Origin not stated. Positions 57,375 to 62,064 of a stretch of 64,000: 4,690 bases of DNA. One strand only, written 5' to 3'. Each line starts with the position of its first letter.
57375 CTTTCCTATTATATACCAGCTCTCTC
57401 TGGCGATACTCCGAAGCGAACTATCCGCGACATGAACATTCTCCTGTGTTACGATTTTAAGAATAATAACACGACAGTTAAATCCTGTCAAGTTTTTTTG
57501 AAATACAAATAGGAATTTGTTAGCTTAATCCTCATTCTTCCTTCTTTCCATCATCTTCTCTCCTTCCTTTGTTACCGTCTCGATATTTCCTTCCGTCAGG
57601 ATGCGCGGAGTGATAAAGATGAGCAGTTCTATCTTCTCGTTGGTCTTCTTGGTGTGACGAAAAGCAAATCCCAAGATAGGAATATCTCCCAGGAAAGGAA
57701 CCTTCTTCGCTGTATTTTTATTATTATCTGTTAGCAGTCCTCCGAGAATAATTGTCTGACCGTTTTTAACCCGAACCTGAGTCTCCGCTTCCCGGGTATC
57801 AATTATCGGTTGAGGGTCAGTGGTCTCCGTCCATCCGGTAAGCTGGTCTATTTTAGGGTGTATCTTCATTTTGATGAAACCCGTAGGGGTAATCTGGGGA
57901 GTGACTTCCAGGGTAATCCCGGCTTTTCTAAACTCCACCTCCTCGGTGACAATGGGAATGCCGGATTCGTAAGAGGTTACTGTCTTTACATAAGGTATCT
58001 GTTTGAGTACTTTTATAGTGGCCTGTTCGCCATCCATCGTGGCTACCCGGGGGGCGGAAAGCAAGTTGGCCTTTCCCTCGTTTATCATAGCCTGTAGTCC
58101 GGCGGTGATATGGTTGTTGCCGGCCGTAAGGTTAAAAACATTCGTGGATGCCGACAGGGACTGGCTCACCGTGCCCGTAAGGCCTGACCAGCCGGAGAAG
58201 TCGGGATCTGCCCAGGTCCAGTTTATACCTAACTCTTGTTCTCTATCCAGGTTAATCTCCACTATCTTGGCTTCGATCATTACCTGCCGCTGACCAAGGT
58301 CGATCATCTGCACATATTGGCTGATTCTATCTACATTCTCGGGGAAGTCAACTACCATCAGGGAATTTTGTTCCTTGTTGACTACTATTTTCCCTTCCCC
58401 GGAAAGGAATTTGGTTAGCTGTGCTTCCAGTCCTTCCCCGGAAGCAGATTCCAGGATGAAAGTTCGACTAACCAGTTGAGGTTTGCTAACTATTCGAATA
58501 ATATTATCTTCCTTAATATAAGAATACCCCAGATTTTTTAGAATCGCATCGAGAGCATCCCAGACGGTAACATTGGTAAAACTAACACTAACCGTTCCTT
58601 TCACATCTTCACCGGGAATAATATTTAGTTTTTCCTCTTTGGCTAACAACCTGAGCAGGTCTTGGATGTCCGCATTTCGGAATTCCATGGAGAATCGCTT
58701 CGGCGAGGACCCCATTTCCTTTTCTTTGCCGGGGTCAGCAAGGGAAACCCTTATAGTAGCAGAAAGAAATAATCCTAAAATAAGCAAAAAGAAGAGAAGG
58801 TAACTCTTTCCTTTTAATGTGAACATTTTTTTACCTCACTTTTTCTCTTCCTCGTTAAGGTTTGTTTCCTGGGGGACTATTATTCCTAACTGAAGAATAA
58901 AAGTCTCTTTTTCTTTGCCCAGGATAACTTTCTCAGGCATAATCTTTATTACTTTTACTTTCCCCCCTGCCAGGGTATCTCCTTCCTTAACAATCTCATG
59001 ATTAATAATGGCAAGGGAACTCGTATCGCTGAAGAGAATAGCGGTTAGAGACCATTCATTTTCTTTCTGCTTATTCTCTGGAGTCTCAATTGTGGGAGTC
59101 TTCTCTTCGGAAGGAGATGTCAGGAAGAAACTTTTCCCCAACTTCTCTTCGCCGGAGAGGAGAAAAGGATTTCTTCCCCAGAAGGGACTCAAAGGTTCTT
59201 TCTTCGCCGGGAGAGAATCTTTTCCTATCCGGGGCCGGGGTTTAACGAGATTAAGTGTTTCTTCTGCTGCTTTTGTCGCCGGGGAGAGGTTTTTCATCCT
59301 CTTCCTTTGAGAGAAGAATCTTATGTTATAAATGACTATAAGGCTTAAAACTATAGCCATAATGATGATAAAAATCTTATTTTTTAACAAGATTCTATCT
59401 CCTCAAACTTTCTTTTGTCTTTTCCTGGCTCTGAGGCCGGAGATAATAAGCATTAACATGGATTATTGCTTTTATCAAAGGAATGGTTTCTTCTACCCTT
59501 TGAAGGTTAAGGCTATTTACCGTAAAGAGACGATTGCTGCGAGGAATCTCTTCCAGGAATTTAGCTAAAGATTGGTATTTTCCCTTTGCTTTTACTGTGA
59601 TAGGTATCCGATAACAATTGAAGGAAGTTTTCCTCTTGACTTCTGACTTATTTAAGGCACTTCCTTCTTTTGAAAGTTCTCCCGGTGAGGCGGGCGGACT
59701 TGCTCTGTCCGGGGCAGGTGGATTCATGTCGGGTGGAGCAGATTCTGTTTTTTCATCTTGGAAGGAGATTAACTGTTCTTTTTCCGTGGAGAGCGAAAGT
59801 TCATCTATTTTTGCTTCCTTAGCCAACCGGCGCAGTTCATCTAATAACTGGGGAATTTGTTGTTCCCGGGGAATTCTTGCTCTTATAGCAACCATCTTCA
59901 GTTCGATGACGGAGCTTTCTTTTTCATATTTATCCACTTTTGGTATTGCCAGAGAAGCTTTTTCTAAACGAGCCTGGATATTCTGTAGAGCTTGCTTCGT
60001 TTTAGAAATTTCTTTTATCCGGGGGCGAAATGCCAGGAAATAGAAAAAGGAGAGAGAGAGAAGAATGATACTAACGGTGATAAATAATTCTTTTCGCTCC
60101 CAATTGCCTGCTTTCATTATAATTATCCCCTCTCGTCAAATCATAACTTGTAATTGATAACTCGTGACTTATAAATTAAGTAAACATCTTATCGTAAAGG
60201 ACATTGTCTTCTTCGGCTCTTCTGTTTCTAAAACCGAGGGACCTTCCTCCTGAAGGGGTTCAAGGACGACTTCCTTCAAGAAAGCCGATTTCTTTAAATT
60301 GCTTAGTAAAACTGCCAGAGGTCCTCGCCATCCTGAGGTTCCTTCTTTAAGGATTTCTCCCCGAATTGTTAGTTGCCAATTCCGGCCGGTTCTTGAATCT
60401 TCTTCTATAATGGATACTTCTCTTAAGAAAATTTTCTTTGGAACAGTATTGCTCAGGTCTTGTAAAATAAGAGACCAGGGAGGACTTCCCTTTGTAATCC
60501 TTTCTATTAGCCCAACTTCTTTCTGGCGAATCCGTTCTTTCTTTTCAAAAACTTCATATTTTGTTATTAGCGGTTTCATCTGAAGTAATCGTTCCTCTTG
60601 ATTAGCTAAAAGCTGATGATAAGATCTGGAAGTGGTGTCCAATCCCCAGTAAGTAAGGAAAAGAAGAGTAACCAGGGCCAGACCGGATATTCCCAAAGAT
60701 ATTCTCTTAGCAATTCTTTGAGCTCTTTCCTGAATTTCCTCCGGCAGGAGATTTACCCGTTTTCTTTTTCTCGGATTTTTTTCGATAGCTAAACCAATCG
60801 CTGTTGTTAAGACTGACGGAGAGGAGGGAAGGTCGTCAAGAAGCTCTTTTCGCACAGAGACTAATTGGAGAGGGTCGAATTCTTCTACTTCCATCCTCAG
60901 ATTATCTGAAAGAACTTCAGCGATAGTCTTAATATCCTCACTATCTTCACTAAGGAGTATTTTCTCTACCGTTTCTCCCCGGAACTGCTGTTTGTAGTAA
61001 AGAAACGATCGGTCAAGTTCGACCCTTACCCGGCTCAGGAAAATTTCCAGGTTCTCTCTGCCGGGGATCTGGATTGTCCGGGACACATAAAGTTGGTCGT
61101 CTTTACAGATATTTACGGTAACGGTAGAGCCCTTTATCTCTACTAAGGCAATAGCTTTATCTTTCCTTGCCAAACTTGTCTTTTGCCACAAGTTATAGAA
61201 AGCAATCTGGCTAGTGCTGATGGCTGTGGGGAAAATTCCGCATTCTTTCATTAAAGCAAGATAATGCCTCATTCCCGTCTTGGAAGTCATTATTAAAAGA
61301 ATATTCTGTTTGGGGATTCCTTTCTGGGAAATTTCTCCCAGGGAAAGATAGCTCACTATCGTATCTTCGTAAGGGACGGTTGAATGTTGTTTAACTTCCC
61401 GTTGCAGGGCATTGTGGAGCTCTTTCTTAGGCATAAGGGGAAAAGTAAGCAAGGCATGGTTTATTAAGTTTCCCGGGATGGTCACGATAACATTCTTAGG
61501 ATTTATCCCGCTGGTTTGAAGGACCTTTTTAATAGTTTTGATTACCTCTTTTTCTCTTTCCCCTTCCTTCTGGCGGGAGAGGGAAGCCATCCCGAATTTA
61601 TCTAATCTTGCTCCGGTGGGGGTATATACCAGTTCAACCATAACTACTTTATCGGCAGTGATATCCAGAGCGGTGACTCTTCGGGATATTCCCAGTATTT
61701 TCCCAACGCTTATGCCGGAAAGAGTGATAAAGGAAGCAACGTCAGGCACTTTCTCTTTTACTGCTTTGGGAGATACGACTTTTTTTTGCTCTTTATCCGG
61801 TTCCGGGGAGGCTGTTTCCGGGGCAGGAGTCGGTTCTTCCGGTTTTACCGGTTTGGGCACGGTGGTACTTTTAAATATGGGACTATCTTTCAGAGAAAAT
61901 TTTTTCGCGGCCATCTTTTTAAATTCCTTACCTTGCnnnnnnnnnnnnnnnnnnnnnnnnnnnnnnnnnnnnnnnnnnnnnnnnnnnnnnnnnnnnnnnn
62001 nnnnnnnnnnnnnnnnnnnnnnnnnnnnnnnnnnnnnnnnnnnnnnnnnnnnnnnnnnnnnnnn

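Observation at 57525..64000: Pilus/T2SS-like cluster with non-canonical inserts: ParA/MinD-type ATPase and a MerR/Xis-like HTH between the pseudopilin and a fused PilM-PilN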

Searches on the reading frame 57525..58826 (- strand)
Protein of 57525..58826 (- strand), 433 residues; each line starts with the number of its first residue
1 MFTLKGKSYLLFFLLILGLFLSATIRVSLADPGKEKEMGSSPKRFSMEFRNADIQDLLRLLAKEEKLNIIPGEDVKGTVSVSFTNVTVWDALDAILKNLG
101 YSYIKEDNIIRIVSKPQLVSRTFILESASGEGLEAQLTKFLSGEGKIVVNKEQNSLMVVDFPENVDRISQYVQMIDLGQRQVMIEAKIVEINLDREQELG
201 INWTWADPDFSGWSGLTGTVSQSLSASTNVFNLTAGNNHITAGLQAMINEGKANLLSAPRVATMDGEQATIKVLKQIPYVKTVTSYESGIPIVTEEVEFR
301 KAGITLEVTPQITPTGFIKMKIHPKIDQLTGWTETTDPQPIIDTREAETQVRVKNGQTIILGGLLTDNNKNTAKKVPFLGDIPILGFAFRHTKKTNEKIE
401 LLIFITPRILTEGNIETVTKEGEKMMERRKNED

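Call 3: search_protein_families(library=pfam, proteins=[window:57525-58826:-], max_evalue=0.1)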
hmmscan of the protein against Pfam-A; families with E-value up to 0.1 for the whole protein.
window:57525-58826:- (433 aa): 4 families
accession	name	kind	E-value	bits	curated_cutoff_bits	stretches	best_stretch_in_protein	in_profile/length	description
PF00263.26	Secretin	-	1.7e-52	177.9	27.5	1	246-410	1-168/169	Bacterial type II and III secretion system protein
PF07660.19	STN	-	5.4e-10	39.3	28.4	1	68-115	2-52/52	Secretin and TonB N terminus short domain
PF21305.2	type_II_gspD_N0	-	1.6e-07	31.5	27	1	48-112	2-71/71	GspD-like, N0 domain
PF03958.22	Secretin_N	-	2.4e-07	31.3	28.2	1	120-181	1-69/69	Bacterial type II/III secretion system short domain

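Call 4: search_protein_families(library=ncbifam, proteins=[window:57525-58826:-], max_evalue=0.1)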
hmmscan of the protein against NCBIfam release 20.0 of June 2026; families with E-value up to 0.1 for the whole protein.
window:57525-58826:- (433 aa): 9 families
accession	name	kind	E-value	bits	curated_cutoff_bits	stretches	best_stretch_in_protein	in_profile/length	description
TIGR02515.1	IV_pilus_PilQ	subfamily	1.5e-85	287.8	284.35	3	224-410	246-427/428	type IV pilus secretin PilQ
TIGR02517.1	type_II_gspD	equivalog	3.9e-69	233.7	351.35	3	145-412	301-592/600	type II secretion system secretin GspD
NF007851.2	PRK10560.1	exception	2.7e-57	194.5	598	2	118-411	117-410/412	DNA uptake porin HofQ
NF010083.0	PRK13568.1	equivalog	1.1e-55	189.1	554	2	131-410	138-417/419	DNA uptake porin HofQ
TIGR02519.1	pilus_MshL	equivalog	9.8e-49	165.9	250.2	1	148-410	2-290/290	pilus (MSHA type) biogenesis protein MshL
TIGR02516.1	type_III_yscC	equivalog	1.4e-46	159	238.45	2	144-411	198-462/463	type III secretion system outer membrane ring subunit SctC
NF042912.1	Amuc_1098_fam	equivalog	3.2e-29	101.6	750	2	338-410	724-796/805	Amuc_1098 family type IV pilus outer membrane protein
NF011873.0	PRK15346.1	equivalog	1.5e-25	89.8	524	1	149-405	240-489/499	EscC/YscC/HrcC family type III secretion system outer membrane ring protein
TIGR02520.1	pilus_B_mal_scr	equivalog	2.5e-20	72.5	287.65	1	131-407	222-511/513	PilN family type IVB pilus formation outer membrane protein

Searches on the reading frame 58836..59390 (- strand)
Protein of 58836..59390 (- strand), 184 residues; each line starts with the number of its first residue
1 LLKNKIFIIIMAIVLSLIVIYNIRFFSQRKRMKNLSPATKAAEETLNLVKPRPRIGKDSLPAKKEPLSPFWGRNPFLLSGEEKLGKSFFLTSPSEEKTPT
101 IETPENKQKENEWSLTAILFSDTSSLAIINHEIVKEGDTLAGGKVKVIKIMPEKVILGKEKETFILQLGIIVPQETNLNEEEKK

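Call 3: search_protein_families(library=pfam, proteins=[window:58836-59390:-], max_evalue=0.1)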
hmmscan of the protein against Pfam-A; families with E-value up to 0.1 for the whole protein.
window:58836-59390:- (184 aa): 1 family
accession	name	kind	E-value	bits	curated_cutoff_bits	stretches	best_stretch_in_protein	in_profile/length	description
PF16537.11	T2SSB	-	1.1e-05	25.4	28.4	1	125-166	17-58/60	Type II secretion system protein B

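Call 4: search_protein_families(library=ncbifam, proteins=[window:58836-59390:-], max_evalue=0.1)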
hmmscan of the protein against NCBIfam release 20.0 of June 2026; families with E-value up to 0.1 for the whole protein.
window:58836-59390:- (184 aa): 1 family
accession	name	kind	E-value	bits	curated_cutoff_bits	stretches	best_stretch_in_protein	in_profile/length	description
TIGR01713.1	typeII_sec_gspC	equivalog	0.0077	15.8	101.6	1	110-169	80-145/259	type II secretion system protein GspC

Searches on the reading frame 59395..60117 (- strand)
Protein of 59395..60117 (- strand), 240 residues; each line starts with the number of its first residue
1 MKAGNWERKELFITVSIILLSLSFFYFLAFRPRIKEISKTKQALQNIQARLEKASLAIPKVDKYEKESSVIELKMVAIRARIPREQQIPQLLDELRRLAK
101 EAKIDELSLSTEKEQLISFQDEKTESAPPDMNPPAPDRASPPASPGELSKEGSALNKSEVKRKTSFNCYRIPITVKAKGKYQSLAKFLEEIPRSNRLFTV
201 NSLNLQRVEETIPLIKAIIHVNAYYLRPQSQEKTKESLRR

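Call 3: search_protein_families(library=pfam, proteins=[window:59395-60117:-], max_evalue=0.1)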
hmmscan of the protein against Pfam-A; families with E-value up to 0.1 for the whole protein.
window:59395-60117:- (240 aa): 4 families
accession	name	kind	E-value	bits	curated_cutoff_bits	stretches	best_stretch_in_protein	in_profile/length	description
PF04350.18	PilO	-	5.8e-12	46.4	22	2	168-221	84-138/145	Pilus assembly protein, PilO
PF10741.14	T2SSM_b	-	4e-06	27.1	21.7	1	150-207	29-89/111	Type II secretion system (T2SS), protein M subtype b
PF00708.24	Acylphosphatase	-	0.057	14.1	22.5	0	76-115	39-77/85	Acylphosphatase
PF02699.20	YajC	-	0.082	13.2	28.2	1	17-48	5-36/78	Preprotein translocase subunit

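Call 4: search_protein_families(library=ncbifam, proteins=[window:59395-60117:-], max_evalue=0.1)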
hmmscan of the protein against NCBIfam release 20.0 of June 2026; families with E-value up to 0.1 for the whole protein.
window:59395-60117:- (240 aa): 5 families
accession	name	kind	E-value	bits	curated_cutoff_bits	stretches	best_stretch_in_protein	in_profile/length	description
TIGR00739.1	yajC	equivalog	0.0044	17.1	44.2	1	14-48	5-39/84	preprotein translocase subunit YajC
NF040576.1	T2SS_GspM_XpsM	equivalog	0.0081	15.8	60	0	164-207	109-152/180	type II secretion system protein GspM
NF047771.1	LIC_11490_fam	equivalog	0.031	14.3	100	1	11-118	2-99/235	LIC_11490 family protein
TIGR03378.1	glycerol3P_GlpB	equivalog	0.066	12.2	174.15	1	27-103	149-222/419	anaerobic glycerol-3-phosphate dehydrogenase subunit GlpB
NF038305.1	HpsJ_fam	subfamily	0.071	13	60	1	4-123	69-174/234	HpsJ family protein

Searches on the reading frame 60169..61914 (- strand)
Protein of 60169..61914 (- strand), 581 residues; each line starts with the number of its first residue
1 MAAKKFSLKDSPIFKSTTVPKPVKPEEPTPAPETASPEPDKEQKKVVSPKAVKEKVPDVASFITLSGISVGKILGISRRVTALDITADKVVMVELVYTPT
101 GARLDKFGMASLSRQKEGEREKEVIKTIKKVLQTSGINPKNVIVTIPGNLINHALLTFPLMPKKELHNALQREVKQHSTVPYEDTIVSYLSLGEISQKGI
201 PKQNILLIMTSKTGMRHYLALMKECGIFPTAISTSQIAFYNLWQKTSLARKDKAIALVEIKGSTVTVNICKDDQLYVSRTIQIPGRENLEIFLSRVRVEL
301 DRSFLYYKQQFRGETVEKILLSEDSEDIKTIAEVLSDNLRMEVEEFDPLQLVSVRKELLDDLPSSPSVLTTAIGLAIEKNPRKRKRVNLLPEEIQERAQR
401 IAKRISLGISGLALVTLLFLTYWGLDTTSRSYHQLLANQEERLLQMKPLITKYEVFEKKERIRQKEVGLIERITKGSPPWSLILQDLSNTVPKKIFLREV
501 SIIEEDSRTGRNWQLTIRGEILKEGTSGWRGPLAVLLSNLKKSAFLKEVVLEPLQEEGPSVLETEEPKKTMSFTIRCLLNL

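Call 3: search_protein_families(library=pfam, proteins=[window:60169-61914:-], max_evalue=0.1)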
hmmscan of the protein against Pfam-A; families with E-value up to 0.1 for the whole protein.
window:60169-61914:- (581 aa): 2 families
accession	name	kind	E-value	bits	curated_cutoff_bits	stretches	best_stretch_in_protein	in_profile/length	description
PF11104.14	PilM_2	-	5.2e-14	52.4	27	2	83-286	2-213/340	Type IV pilus assembly protein PilM;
PF05137.18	PilN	-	6.5e-06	26.5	22.8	1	483-577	2-76/78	Fimbrial assembly protein (PilN)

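Call 4: search_protein_families(library=ncbifam, proteins=[window:60169-61914:-], max_evalue=0.1)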
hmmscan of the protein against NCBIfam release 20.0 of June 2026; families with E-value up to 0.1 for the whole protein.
window:60169-61914:- (581 aa): 2 families
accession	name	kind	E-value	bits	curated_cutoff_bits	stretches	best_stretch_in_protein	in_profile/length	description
TIGR01175.1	pilM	subfamily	1.2e-20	73.8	133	2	80-287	5-222/348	type IV pilus assembly protein PilM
NF045709.1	Amuc_1101_fam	equivalog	5e-19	68.5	650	1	293-505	262-476/608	Amuc_1101 family PilM-like pilus complex protein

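Call 8: find_related_loci(query=window:60169-61914:-, collection=genome_contigs, flank=10000)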
Query window:60169-61914:- (581 aa) in genome_contigs; peptide patterns used: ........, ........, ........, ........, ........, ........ (x = any residue, [..] = any of these).
56 stretches matched a pattern, but none encodes a relative of the query by tblastn (E <= 1e-3).

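Call 36: find_homologous_proteins(query=window:60169-61914:-, max_evalue=0.00001)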
Query window:60169-61914:- (581 aa): 2 proteins with E <= 0.00001 among 8000 candidates.
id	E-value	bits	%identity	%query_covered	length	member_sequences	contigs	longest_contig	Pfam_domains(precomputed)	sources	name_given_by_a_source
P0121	0.0e+0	1252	100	100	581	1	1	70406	PF05137.19,PF11104.15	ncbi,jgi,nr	ncbi:MAG: pilus assembly protein PilM [Nitrospirae bacterium]|nr:pilus assembly protein PilM [Nitros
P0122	5.4e-238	809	67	100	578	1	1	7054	PF05137.19,PF11104.15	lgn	-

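Call 37: find_encoding_contigs(protein=P0121, flank=10000, max_places=3)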
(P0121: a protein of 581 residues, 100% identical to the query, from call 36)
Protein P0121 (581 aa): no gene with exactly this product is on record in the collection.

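Call 38: find_encoding_contigs(protein=P0122, flank=10000, max_places=3)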
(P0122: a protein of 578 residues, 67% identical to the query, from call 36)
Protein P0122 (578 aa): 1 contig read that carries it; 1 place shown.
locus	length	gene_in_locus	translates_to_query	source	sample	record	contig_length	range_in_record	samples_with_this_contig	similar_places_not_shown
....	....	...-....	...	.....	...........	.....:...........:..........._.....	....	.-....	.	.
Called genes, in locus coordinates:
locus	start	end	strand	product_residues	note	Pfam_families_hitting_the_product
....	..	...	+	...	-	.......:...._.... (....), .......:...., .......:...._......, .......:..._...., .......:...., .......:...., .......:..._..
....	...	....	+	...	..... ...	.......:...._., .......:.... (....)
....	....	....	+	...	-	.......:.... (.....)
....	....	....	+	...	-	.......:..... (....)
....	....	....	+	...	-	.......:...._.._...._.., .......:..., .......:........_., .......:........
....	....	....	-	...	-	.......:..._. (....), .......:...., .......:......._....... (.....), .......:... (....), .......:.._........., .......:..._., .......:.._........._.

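Call 48: list_cluster_members(proteins=[P0121])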
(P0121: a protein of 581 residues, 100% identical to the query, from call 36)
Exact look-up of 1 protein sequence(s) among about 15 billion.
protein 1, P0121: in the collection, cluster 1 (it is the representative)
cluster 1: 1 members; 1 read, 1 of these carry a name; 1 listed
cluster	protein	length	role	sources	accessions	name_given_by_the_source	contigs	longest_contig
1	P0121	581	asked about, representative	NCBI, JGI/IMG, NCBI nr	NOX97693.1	MAG: pilus assembly protein PilM [Nitrospirae bacterium] | pilus assembly protein PilM [Nitrospirota bacterium]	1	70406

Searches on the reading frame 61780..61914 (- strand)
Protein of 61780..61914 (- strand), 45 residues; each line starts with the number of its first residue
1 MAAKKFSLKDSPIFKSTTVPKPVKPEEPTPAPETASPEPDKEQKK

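Call 57: find_homologous_proteins(query=A4, max_evalue=10)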
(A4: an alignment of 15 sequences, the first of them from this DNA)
Query A4 (15 sequences) (45 aa, profile of the alignment): 5 proteins with E <= 10 among 140 candidates.
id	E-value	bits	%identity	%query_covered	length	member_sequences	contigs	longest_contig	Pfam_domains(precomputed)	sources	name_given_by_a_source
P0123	2.1e-13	68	63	36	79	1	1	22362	-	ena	-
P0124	3.3e-12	64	69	29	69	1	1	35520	-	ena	-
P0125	4.6e-12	64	70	44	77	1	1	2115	-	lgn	-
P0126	1.6e-6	46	52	64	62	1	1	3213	-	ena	-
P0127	6.1e-3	34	67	33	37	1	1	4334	-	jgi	-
